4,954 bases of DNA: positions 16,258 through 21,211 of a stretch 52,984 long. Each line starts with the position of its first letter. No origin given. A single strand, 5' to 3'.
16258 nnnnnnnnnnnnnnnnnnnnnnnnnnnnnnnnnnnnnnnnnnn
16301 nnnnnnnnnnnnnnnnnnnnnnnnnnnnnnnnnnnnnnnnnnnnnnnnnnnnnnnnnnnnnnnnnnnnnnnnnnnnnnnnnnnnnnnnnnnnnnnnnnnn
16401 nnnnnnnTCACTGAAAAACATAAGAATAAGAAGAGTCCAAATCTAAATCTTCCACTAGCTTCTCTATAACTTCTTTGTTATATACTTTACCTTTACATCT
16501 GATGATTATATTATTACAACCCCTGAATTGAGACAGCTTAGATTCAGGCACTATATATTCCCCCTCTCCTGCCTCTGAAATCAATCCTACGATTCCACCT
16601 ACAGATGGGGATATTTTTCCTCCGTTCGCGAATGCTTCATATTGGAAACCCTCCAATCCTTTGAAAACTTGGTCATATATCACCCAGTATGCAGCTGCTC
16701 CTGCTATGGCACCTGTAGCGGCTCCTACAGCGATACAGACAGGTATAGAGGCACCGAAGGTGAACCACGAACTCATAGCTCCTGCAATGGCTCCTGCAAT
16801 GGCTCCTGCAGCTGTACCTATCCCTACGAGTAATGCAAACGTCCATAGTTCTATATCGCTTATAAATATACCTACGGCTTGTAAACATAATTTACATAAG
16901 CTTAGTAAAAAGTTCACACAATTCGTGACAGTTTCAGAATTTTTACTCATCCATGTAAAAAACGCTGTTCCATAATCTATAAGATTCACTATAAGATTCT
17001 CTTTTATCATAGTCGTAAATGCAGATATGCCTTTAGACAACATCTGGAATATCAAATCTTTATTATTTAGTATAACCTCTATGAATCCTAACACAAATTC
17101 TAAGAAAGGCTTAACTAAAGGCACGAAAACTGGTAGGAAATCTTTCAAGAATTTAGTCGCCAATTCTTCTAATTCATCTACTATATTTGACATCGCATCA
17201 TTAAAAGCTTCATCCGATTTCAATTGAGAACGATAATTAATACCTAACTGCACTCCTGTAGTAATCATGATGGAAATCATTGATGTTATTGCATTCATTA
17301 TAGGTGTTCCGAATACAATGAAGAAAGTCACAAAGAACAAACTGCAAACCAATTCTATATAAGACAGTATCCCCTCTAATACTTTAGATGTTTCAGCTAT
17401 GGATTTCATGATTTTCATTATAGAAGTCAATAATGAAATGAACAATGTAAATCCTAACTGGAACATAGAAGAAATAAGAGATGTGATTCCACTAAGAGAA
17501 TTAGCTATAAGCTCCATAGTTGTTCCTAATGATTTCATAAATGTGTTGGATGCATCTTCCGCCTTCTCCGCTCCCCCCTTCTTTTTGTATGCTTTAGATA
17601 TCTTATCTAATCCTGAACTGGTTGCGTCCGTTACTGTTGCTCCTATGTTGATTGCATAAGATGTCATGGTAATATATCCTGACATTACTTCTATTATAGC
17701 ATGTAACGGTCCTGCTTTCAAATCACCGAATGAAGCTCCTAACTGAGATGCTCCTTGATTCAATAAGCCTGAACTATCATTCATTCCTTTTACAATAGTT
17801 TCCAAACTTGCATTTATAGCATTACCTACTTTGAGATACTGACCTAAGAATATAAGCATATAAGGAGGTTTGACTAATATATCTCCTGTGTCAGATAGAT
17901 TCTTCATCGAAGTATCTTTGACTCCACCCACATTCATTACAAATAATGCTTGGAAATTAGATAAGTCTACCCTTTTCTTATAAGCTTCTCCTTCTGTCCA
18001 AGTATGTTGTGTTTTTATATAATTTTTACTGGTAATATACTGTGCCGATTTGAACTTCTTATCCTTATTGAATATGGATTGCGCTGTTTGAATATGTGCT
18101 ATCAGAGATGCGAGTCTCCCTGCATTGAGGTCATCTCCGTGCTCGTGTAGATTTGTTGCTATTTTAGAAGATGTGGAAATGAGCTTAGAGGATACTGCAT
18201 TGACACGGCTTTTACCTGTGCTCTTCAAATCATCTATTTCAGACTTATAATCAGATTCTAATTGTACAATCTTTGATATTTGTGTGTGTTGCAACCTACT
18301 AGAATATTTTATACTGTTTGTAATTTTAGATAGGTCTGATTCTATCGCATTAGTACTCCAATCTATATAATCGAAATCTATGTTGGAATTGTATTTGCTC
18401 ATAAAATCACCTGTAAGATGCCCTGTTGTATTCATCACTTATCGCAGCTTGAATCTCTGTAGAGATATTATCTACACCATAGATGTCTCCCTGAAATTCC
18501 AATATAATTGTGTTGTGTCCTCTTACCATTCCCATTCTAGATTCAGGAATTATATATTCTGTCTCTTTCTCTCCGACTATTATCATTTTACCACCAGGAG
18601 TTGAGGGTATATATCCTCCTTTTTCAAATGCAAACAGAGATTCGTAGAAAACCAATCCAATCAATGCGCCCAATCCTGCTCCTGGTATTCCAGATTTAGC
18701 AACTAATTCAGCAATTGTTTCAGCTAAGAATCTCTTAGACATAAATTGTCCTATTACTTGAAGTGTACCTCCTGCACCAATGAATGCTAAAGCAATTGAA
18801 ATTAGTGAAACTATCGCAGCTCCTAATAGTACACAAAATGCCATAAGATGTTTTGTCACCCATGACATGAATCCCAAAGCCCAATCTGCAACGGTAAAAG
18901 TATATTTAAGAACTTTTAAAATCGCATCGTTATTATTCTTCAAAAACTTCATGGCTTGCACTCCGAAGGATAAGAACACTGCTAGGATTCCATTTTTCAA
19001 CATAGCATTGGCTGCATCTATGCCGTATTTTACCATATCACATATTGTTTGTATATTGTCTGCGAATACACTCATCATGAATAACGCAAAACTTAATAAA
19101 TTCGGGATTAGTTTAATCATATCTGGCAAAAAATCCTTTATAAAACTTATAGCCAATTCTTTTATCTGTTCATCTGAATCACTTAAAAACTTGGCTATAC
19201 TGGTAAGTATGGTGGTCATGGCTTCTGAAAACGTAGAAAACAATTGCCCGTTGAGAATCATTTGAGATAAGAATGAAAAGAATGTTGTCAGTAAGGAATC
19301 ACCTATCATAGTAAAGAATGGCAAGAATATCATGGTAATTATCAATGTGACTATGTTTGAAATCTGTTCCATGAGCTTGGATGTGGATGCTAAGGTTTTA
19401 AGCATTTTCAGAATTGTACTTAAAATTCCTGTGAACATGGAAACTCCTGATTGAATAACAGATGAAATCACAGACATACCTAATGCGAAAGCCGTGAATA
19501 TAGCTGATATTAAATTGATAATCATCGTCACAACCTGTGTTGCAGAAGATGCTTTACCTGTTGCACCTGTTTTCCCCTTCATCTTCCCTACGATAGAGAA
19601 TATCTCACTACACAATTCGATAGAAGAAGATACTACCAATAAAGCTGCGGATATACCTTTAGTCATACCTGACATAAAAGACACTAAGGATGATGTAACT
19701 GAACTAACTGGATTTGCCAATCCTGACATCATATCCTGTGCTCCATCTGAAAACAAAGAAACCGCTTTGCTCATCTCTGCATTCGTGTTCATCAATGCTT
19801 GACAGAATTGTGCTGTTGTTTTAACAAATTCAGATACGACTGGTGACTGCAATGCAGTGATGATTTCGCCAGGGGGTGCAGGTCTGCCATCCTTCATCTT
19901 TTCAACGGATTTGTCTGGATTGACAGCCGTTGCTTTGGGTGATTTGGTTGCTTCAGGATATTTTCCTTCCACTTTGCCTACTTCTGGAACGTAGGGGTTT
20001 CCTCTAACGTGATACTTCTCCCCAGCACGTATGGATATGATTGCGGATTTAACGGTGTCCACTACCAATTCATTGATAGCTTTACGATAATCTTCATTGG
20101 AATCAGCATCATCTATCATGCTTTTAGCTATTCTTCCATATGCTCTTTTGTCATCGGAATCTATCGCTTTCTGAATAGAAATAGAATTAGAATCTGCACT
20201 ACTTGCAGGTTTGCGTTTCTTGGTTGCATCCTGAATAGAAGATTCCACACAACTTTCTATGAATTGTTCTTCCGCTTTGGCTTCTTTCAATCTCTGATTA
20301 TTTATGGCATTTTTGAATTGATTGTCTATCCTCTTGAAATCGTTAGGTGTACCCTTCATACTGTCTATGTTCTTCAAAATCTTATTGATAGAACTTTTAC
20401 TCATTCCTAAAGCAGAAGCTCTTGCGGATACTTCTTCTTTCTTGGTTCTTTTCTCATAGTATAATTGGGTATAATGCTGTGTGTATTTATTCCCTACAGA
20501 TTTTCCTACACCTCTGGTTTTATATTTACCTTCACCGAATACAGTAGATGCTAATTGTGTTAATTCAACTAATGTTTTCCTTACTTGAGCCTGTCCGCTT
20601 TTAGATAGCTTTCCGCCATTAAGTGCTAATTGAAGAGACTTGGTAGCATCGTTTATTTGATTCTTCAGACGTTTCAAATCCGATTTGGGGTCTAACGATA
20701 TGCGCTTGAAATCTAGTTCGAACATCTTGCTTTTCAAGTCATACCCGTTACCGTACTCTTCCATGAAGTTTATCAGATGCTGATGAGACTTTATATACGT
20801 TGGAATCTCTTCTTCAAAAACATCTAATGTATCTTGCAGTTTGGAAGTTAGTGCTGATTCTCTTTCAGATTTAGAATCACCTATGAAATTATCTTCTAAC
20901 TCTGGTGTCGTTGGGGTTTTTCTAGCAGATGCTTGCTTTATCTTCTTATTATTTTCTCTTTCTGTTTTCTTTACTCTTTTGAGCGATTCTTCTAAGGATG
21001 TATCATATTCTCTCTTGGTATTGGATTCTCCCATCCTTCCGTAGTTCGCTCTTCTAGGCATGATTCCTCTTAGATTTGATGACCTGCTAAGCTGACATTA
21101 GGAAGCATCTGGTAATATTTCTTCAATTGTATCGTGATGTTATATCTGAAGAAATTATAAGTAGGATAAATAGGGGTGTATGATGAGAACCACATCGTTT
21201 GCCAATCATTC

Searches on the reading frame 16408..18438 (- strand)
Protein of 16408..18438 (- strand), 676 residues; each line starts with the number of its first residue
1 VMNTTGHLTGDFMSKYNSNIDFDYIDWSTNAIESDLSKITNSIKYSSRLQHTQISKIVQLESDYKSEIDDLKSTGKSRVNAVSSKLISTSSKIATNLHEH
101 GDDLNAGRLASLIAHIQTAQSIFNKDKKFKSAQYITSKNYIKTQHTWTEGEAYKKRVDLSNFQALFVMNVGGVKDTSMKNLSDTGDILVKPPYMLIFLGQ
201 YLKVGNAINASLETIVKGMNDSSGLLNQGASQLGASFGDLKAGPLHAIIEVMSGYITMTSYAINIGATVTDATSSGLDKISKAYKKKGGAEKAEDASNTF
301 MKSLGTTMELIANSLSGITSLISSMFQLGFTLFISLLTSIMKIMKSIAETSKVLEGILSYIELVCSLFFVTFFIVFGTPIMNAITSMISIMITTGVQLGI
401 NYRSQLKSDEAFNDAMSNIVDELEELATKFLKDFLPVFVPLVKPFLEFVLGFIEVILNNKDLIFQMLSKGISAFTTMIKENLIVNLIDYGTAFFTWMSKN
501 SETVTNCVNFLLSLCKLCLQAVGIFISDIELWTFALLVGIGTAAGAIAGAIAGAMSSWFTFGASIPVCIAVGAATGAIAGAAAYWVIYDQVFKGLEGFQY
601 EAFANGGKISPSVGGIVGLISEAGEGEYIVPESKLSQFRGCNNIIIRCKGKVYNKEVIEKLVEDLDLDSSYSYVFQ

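Call 9: search_protein_families(library=pfam, proteins=[window:16408-18438:-], max_evalue=0.01)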
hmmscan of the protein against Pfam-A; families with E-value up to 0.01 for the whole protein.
window:16408-18438:- (676 aa): 0 families

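Call 11: search_protein_families(library=phrogs, proteins=[window:16408-18438:-], max_evalue=0.01)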
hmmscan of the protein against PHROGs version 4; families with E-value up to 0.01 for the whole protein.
window:16408-18438:- (676 aa): 1 family
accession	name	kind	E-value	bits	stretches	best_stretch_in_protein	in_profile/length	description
phrog_2276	-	tail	0.0002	21.2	0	276-362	220-317/673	tail length tape measure protein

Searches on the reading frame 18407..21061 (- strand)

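Call 9: search_protein_families(library=pfam, proteins=[window:18407-21061:-], max_evalue=0.01)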
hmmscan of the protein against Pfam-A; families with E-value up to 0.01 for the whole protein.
window:18407-21061:- (884 aa): 0 families

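Call 11: search_protein_families(library=phrogs, proteins=[window:18407-21061:-], max_evalue=0.01)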
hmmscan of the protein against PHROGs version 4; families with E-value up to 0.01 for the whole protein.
window:18407-21061:- (884 aa): 1 family
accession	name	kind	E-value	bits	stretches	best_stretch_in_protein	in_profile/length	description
phrog_58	-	tail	0.00014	21.3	1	18-761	183-838/1544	tail length tape measure protein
